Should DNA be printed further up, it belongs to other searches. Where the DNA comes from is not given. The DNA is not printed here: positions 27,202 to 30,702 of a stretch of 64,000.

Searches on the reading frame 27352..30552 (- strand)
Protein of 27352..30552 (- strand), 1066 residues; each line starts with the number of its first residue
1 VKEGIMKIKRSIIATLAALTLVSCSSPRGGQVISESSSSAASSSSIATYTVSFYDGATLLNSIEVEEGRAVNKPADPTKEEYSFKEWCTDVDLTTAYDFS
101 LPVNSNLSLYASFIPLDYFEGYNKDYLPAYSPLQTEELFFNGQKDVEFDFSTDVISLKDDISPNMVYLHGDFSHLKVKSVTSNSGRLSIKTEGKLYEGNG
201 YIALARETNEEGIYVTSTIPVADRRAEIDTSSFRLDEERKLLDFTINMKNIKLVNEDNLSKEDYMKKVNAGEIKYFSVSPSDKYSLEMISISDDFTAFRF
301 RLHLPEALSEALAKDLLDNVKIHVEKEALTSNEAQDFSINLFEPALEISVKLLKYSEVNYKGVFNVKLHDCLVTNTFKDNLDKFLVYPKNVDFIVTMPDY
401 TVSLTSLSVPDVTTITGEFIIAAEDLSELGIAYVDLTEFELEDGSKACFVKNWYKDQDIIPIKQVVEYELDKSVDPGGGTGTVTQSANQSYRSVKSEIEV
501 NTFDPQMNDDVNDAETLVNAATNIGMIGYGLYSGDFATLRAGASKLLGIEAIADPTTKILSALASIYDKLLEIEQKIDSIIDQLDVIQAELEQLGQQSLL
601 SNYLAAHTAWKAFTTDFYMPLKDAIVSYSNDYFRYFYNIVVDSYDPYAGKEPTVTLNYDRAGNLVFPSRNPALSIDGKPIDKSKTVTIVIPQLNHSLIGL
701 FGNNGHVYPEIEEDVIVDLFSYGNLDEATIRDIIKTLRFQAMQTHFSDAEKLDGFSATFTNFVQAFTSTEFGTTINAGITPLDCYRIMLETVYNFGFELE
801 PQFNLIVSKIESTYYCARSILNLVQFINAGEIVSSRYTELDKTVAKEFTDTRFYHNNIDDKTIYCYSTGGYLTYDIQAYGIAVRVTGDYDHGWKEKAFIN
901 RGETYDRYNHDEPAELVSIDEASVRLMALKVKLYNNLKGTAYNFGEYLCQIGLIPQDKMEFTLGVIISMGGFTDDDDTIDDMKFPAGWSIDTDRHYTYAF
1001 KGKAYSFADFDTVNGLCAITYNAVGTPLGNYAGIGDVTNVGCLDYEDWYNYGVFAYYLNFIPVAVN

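Call 54: search_protein_families(library=pfam, proteins=[window:27352-30552:-], max_evalue=1)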
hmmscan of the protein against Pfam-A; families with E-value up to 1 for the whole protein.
window:27352-30552:- (1066 aa): 2 families
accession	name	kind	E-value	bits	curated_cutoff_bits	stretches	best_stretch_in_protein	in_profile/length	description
PF09479.16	Flg_new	-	2.6e-14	53.5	27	1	49-111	1-64/65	Listeria-Bacteroides repeat domain (List_Bact_rpt)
PF07028.16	DUF1319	-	0.059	14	28.1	1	238-274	25-60/109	Protein of unknown function (DUF1319)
